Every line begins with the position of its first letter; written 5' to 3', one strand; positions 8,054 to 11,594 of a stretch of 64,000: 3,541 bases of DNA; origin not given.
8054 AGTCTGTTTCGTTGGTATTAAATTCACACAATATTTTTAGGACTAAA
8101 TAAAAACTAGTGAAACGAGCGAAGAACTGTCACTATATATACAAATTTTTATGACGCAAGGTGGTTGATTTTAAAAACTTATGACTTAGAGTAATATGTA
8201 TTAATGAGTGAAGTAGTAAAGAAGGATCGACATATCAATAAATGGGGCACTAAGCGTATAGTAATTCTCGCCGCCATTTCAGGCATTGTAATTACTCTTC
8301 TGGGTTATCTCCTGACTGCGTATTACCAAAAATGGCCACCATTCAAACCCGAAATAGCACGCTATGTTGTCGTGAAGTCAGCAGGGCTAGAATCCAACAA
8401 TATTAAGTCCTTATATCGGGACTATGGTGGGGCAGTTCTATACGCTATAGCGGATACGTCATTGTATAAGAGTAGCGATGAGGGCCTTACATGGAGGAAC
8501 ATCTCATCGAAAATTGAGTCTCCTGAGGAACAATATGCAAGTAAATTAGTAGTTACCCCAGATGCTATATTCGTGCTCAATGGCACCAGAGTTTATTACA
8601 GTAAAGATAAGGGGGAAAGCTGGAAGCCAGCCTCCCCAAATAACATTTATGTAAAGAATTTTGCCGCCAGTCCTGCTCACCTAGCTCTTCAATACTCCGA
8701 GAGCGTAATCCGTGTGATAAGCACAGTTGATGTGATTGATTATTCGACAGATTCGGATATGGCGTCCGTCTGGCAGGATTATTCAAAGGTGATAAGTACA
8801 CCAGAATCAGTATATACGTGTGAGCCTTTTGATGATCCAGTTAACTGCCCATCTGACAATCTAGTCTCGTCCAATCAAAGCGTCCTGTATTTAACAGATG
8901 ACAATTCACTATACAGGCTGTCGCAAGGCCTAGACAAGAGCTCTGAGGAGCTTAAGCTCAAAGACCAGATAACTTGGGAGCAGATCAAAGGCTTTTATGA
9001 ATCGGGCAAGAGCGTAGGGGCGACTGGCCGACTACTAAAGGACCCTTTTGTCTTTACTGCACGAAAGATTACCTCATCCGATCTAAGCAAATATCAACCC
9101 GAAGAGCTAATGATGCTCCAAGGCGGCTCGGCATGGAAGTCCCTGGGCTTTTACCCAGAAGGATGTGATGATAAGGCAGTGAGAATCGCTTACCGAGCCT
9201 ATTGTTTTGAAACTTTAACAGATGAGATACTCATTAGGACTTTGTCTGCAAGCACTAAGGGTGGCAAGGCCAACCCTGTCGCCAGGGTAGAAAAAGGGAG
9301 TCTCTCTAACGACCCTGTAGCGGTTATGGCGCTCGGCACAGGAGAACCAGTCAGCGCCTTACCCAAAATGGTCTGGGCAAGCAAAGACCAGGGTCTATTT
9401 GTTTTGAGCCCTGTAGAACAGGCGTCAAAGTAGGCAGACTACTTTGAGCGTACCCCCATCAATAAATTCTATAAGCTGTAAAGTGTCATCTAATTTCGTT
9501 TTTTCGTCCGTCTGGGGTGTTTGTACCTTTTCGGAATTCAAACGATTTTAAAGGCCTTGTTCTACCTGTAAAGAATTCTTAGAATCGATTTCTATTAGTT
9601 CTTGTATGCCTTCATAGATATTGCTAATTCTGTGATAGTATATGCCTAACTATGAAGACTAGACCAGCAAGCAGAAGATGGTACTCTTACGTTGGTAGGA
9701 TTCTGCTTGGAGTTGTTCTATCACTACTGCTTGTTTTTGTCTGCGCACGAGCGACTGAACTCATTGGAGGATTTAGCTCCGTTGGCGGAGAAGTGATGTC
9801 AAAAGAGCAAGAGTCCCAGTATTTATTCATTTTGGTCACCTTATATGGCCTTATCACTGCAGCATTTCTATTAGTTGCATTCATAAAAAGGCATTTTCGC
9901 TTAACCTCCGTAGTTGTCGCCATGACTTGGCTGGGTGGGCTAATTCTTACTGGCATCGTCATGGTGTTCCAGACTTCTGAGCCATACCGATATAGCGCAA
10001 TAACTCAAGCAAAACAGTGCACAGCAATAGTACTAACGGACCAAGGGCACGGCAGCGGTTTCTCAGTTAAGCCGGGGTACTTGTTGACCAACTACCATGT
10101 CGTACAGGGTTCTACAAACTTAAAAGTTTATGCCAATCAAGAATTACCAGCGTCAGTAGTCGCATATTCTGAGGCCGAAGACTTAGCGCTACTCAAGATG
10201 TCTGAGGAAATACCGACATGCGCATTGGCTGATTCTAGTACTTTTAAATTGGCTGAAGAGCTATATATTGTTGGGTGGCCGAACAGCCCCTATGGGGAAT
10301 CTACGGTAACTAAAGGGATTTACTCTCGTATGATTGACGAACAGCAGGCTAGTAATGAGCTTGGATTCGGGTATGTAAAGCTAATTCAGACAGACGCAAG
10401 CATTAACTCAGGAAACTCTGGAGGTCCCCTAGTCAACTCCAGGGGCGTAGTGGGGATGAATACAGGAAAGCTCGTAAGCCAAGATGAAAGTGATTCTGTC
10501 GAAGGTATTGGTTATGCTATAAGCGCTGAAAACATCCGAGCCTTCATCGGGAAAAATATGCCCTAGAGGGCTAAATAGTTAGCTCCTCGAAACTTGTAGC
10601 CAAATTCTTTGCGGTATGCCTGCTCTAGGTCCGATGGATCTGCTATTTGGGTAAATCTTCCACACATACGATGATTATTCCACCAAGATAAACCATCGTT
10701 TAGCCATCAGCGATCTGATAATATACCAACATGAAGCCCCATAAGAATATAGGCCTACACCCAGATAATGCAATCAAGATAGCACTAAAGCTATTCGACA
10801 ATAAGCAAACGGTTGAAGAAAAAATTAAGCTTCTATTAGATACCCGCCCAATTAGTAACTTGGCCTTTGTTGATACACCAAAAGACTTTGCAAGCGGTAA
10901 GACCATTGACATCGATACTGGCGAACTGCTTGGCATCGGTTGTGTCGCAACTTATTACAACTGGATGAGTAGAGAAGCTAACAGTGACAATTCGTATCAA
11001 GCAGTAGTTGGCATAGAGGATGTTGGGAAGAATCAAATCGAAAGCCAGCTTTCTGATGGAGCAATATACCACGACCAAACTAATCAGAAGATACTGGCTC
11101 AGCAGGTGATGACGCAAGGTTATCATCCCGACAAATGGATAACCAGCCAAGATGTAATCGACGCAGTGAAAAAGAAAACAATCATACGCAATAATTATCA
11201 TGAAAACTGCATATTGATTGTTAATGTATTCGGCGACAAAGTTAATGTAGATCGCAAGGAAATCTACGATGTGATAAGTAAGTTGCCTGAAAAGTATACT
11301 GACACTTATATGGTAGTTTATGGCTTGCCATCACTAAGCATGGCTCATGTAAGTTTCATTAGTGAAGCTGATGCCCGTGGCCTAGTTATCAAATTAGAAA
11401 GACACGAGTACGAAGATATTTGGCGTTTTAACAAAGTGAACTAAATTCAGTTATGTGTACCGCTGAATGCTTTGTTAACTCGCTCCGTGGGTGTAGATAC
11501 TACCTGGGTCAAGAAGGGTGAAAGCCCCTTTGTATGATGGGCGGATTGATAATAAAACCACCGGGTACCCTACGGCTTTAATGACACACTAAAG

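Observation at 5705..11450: Serine-recombinase island inserted at the 5' end of ychF with envelope-protein cargo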

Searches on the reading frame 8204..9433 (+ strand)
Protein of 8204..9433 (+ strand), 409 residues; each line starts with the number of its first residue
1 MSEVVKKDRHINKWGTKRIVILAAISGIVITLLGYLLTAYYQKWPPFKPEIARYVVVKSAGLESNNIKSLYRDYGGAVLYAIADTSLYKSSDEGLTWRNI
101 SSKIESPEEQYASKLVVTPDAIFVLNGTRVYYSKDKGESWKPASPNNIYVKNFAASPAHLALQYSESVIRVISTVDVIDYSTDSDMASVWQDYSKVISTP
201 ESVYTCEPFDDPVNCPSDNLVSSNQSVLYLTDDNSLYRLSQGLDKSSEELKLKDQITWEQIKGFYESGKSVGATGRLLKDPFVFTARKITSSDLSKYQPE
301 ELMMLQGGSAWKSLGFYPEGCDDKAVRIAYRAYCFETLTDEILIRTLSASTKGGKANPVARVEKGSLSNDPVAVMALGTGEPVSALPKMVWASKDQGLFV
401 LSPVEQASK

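Call 4: search_protein_families(library=pfam, proteins=[window:8204-9433:+], max_evalue=0.01)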
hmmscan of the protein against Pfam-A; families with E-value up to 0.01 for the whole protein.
window:8204-9433:+ (409 aa): 2 families
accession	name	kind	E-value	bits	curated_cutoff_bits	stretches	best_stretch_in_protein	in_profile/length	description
PF15902.12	Sortilin-Vps10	-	6.8e-06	25.6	33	1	86-146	2-63/446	Sortilin, neurotensin receptor 3,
PF19755.4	DUF6242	-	2e-05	25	29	0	62-97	184-217/217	Domain of unknown function (DUF6242)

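Call 37: search_protein_families(library=padloc, proteins=[window:8204-9433:+], max_evalue=0.01)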
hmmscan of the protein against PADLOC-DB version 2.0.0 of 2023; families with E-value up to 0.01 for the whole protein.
window:8204-9433:+ (409 aa): 0 families

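Call 38: search_protein_families(library=phrogs, proteins=[window:8204-9433:+], max_evalue=0.01)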
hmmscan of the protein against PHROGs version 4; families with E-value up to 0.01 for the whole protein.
window:8204-9433:+ (409 aa): 0 families

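Call 58: find_homologous_proteins(query=window:8204-9433:+)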
Query window:8204-9433:+ (409 aa): 3 proteins with E <= 0.001 among 5836 candidates.
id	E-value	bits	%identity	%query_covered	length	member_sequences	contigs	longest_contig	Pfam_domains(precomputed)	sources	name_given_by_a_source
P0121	7.5e-270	912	100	100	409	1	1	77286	PF25852.1,PF15902.13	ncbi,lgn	-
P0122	8.7e-6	43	36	17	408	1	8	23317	PF18962.8,PF25852.1,PF14870.13,PF02012.27,PF15902.13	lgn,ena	-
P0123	7.4e-4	36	26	27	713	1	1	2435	PF25852.1,PF24316.2,PF14870.13,PF02012.27,PF15902.13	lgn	-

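Call 59: find_encoding_contigs(protein=P0121, flank=10000, max_places=6)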
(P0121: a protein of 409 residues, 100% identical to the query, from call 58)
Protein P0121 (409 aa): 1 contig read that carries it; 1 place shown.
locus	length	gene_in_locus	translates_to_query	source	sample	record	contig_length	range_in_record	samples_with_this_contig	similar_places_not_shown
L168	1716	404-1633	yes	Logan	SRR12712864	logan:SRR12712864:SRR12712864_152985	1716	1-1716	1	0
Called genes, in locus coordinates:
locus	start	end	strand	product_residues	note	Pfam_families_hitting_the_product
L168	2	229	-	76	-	?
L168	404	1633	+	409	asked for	PF25852:DUF6242_C (faint), PF15902:Sortilin-Vps10 (weak)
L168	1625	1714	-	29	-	?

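Call 61: find_encoding_contigs(protein=P0127, flank=10000, max_places=3)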
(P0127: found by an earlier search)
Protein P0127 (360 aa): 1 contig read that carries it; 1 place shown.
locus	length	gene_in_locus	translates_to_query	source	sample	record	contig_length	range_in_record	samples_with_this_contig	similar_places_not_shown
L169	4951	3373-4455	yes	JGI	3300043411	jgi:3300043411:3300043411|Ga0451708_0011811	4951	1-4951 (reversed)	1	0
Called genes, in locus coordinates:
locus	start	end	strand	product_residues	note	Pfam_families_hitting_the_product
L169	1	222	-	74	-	?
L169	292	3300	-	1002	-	-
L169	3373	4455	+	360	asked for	PF01926:MMR_HSR1, PF02421:FeoB_N, PF06071:YchF-GTPase_C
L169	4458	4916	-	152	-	PF13302:Acetyltransf_3 (weak), PF00583:Acetyltransf_1, PF13673:Acetyltransf_10, PF13508:Acetyltransf_7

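Call 62: find_encoding_contigs(protein=P0129, flank=10000, max_places=3)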
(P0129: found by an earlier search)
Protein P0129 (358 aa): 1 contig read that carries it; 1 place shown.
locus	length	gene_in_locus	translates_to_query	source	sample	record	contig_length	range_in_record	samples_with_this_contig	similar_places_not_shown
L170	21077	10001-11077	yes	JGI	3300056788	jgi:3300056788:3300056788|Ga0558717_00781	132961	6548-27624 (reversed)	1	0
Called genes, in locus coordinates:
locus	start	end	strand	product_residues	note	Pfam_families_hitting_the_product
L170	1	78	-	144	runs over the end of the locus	PF07963:N_methyl (weak)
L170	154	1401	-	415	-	PF28597:T2SSF_N, PF00482:T2SSF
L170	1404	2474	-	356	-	PF00437:T2SSE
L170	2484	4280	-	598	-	PF05157:MshEN, PF00437:T2SSE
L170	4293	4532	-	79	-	-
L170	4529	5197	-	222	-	PF04350:PilO (weak)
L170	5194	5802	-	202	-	PF05137:PilN (faint)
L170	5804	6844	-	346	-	PF11104:PilM_2, PF06723:MreB_Mbl (faint), PF14450:FtsA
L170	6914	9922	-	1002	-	-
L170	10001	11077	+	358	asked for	PF01926:MMR_HSR1, PF02421:FeoB_N, PF06071:YchF-GTPase_C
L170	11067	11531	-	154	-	-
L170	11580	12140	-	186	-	PF08207:EFP_N, PF01132:EFP, PF09285:Elong-fact-P_C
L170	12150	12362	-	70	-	PF01084:Ribosomal_S18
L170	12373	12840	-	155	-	PF00436:SSB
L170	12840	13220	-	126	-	PF01250:Ribosomal_S6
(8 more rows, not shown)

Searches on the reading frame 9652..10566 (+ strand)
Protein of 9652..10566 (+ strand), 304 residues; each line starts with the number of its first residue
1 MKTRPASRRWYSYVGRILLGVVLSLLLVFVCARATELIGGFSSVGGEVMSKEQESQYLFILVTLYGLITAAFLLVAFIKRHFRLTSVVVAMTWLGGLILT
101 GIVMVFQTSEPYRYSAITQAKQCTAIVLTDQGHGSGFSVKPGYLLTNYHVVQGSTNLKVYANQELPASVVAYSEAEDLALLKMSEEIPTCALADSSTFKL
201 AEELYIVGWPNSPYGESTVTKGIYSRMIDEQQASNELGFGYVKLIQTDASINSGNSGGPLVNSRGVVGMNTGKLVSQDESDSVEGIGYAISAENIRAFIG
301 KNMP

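Call 4: search_protein_families(library=pfam, proteins=[window:9652-10566:+], max_evalue=0.01)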
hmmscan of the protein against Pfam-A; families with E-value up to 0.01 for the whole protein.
window:9652-10566:+ (304 aa): 4 families
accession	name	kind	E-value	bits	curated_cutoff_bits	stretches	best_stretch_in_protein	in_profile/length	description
PF13365.12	Trypsin_2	-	2.4e-24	87.1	27.6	1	134-267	1-141/144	Trypsin-like peptidase domain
PF00089.32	Trypsin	-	1e-16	61.9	20.6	1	134-277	27-202/220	Trypsin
PF12698.13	ABC2_membrane_3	-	0.00021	20.9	31.6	1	12-112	206-299/347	ABC-2 family transporter protein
PF02673.24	BacA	-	0.0037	17.4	33.4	1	18-104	46-132/257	Bacitracin resistance protein BacA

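Call 37: search_protein_families(library=padloc, proteins=[window:9652-10566:+], max_evalue=0.01)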
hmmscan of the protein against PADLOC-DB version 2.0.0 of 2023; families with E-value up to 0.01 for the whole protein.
window:9652-10566:+ (304 aa): 7 families
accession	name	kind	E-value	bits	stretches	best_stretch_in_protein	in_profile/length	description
PDLC02960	RT-Protease_XI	-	3.4e-17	60.6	1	129-271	345-484/506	single gene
PDLC02959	RT-Protease_XI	-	4.4e-16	56.9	1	129-277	347-490/510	single gene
PDLC03855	LmuA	-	7.7e-12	43.2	1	119-299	6-195/425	-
PDLC00169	HamA1|HamA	-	1.5e-06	25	1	133-283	28-179/483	DUF1837 domain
PDLC02159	Avs1b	-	4.6e-06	22.2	1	119-269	5-163/1924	-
PDLC04593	PDC-M35A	-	6e-06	24.2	1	162-278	69-186/216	-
PDLC03017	trypsin-like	-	0.0021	14.8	1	115-153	115-151/611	-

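Call 38: search_protein_families(library=phrogs, proteins=[window:9652-10566:+], max_evalue=0.01)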
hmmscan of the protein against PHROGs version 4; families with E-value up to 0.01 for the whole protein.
window:9652-10566:+ (304 aa): 4 families
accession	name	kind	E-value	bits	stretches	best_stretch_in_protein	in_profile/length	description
phrog_11383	-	unknown function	6.2e-37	129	1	129-299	182-352/462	-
phrog_9683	-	other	1e-19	72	1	90-300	14-222/233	protease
phrog_18002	-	unknown function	0.0012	19.5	1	247-292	252-298/330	-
phrog_7688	-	unknown function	0.0022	18.1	0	133-161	25-58/288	-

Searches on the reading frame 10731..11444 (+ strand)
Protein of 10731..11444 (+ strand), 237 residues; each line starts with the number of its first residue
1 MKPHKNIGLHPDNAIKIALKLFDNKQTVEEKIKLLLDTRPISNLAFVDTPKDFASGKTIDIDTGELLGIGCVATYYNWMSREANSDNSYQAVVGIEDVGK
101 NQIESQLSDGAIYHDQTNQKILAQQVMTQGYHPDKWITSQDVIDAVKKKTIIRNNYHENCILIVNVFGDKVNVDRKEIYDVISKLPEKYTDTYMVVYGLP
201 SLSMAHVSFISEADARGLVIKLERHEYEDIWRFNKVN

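Call 4: search_protein_families(library=pfam, proteins=[window:10731-11444:+], max_evalue=0.01)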
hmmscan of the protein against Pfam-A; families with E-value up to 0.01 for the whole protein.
window:10731-11444:+ (237 aa): 0 families

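Call 37: search_protein_families(library=padloc, proteins=[window:10731-11444:+], max_evalue=0.01)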
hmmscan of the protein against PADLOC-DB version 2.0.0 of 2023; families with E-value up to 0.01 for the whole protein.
window:10731-11444:+ (237 aa): 0 families

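Call 38: search_protein_families(library=phrogs, proteins=[window:10731-11444:+], max_evalue=0.01)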
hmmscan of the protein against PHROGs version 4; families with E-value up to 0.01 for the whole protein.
window:10731-11444:+ (237 aa): 0 families

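Call 64: search_protein_representatives(protein=window:10731-11444:+)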
Query: 237 residues. Proteins with E-value up to 0.001 (for the whole library): 30; up to 1e-10: 23; up to 1e-30: 8. The best 30 are listed.
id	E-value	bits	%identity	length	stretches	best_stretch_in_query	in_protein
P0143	2.7e-51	190.7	45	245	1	6-235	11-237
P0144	8.8e-45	169.4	44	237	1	5-234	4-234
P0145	6.6e-41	156.7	41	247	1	6-234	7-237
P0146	1.8e-39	152.0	43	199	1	4-202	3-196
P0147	5.2e-36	140.7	36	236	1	6-234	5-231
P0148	4.4e-33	131.1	36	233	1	4-234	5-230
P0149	1.7e-32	129.2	35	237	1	9-236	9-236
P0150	7.1e-31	123.9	38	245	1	3-213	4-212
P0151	1.7e-26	109.6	33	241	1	5-212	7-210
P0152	3.6e-25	105.2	35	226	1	12-206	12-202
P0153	1.2e-24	103.5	40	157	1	84-236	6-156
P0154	2.2e-22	96.1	33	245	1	8-211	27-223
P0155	1.1e-19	87.3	52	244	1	91-181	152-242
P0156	1.6e-19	86.8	80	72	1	1-55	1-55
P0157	3.6e-16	75.8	34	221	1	8-202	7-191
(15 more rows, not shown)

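Call 69: search_protein_families(library=pfam, proteins=[window:10731-11444:+], max_evalue=5)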
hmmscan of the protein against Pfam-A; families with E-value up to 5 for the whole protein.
window:10731-11444:+ (237 aa): 3 families
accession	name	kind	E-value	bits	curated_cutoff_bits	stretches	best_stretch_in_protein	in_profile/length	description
PF08714.17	Fae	-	0.039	14.4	27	1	138-181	83-125/159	Formaldehyde-activating enzyme (Fae)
PF00255.25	GSHPx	-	0.063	13.3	27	1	146-214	9-74/108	Glutathione peroxidase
PF15260.11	FAM219A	-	0.22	12.2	27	1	83-150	41-105/124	Protein family FAM219A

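Call 72: predict_structure(alignment_id=A2)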
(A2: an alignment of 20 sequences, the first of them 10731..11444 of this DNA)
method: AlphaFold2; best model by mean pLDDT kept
length: 237 residues; sequences in the alignment: 20
mean_pLDDT: 91.0   pTM: 0.91
mean pLDDT of the five models: 91.0, 90.6, 89.6, 89.5, 86.1
residues with pLDDT >= 90: 170; 70-90: 61; 50-70: 5; < 50: 1
segments of 3 or more residues with pLDDT < 50: none
pLDDT, mean of each block of 10 residues (from residue 1): 84 94 93 90 80 91 97 98 96 94 90 95 95 91 94 85 95 94 88 94 95 89 84 72
secondary structure, 60 per line:
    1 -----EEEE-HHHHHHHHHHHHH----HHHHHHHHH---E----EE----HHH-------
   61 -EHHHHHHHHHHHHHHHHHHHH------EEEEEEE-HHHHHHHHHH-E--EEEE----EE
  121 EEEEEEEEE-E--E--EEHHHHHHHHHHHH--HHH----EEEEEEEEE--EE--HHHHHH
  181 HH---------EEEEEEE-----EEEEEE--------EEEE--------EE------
elements in order: E6-9 H11-23 H28-36 H63-82 E89-95 H97-106 E111-114 E119-129 H139-150 E160-168 H175-182 E192-198 E204-209 E218-221

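Call 75: fold_search(model_id=the predicted structure, library=pdb)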
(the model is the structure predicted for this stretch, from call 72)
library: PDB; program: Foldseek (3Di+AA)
matches with E <= 10: 696; with E <= 0.001: 0
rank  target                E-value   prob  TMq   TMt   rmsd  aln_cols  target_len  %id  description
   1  8xl0_E                2.0e-02  0.63  0.33  0.06  13.4       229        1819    9  Citrate-induced filament of human acetyl-coenzyme A carboxylase 1 (ACC1-citrate) (released 2024-10-23)
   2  9vv4_B                4.4e-02  0.08  0.17  0.14  21.8       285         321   10  Research on the Structure and Function of Thioredoxin Reductase NTRC (released 2026-01-28)
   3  7jyp                  4.7e-02  0.08  0.15  0.13  21.2       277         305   10  Structure of thioredoxin reductase from the thermophilic eubacterium Thermosipho africanus TCF52B (released 2021-10-06)
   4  2a87_A                6.4e-02  0.08  0.17  0.14  21.7       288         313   10  Crystal Structure of M. tuberculosis Thioredoxin reductase (released 2005-11-29)
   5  6g2d_B                6.8e-02  0.28  0.26  0.13  13.0       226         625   11  Citrate-induced acetyl-CoA carboxylase (ACC-Cit) filament at 5.4 A resolution (released 2018-06-13)
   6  9xub_C                6.8e-02  0.07  0.15  0.13  21.2       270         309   10  Crystal Structure of Thioredoxin reductase from Mycobacterium tuberculosis. (released 2026-02-04)
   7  3f8p_C                7.3e-02  0.07  0.15  0.13  20.9       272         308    8  Structure of Sulfolobus solfataricus TrxR-B3 (released 2009-01-13)
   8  3f8r_A                8.2e-02  0.06  0.15  0.13  21.0       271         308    9  Crystal structure of Sulfolobus solfataricus Thioredoxin reductase B3 in complex with two NADP molecules (released 2009-01-13)
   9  3f8p_A                1.1e-01  0.06  0.16  0.13  19.9       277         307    8  Structure of Sulfolobus solfataricus TrxR-B3 (released 2009-01-13)
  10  7dso_A                1.3e-01  0.28  0.16  0.12   5.9        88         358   17  Anthranilate phosphoribosyltransferase from Saccharomyces cerevisiae in complex with 4-fluoroanthranilate (released 2021-03-17)
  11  5uth                  1.4e-01  0.06  0.15  0.13  21.2       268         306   10  Crystal structure of thioredoxin reductase from Mycobacterium smegmatis in complex with FAD (released 2017-03-08)
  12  3f8d_B                1.6e-01  0.04  0.14  0.12  21.2       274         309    8  Structure of Sulfolobus solfataricus Thioredoxin reductase Mutant C147A (released 2009-01-13)
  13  3f8d_C                1.8e-01  0.04  0.15  0.13  21.1       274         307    9  Structure of Sulfolobus solfataricus Thioredoxin reductase Mutant C147A (released 2009-01-13)
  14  9xub_A                2.1e-01  0.05  0.16  0.13  21.6       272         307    9  Crystal Structure of Thioredoxin reductase from Mycobacterium tuberculosis. (released 2026-02-04)
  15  4g6v_A                2.2e-01  0.35  0.30  0.46   9.1       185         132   10  CdiA-CT/CdiI toxin and immunity complex from Burkholderia pseudomallei (released 2012-12-12)
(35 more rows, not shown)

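Call 78: fold_search(model_id=the predicted structure, library=viral)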
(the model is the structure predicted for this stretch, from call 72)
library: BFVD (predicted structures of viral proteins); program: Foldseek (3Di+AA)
matches with E <= 10: 454; with E <= 0.001: 0
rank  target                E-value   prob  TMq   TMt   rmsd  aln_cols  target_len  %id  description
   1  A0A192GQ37            6.0e-02  0.12  0.19  0.14  14.9       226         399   12  Uncharacterized protein [Esocid herpesvirus 1]
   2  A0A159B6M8            9.2e-02  0.35  0.24  0.17   8.7       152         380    6  (no name in the UniProt tables at hand)
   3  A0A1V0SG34            9.8e-02  0.15  0.24  0.07   9.8       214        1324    9  site-specific DNA-methyltransferase (adenine-specific) [Hokovirus HKV1]
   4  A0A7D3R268            1.0e-01  0.87  0.39  0.56   4.3       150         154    9  Uncharacterized protein [Fadolivirus FV1/VV64]
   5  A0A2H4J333            1.2e-01  0.23  0.22  0.26   9.0       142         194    8  Uncharacterized protein [uncultured Caudovirales phage]
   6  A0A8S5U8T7            1.3e-01  0.06  0.15  0.16  13.8       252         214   10  Exonuclease [Siphoviridae sp. ctnMR5]
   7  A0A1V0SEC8            1.7e-01  0.15  0.28  0.17  14.5       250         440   13  Uncharacterized protein [Indivirus ILV1]
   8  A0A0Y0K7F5            1.8e-01  0.09  0.14  0.18  12.3       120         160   10  PD-(D/E)XK endonuclease-like domain-containing protein [Glossina hytrovirus (isolate Glossina pallidipes/Ethiopia/Seibersdorf/-)]
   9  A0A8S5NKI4            1.9e-01  0.04  0.14  0.13  16.4       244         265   10  PD-(D/E)XK nuclease superfamily protein [Siphoviridae sp. ctK0l2]
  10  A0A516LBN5            2.2e-01  0.09  0.22  0.23  12.1       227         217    9  (no name in the UniProt tables at hand)
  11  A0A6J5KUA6            2.2e-01  0.07  0.12  0.09  17.3       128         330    7  Endonuclease subunit [uncultured Caudovirales phage]
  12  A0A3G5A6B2            2.5e-01  0.33  0.20  0.12   5.1        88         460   12  Arylamine N-acetyltransferase [Hyperionvirus sp.]
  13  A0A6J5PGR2            2.6e-01  0.03  0.14  0.13  18.1       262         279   10  Exodeoxyribonuclease 8, PDDEXK-like domain containing protein [uncultured Caudovirales phage]
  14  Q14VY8                2.8e-01  0.06  0.15  0.11  16.0       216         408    9  ORF118 [Ranid herpesvirus 2]
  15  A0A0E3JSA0            3.0e-01  0.06  0.17  0.17  12.8       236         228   11  (no name in the UniProt tables at hand)
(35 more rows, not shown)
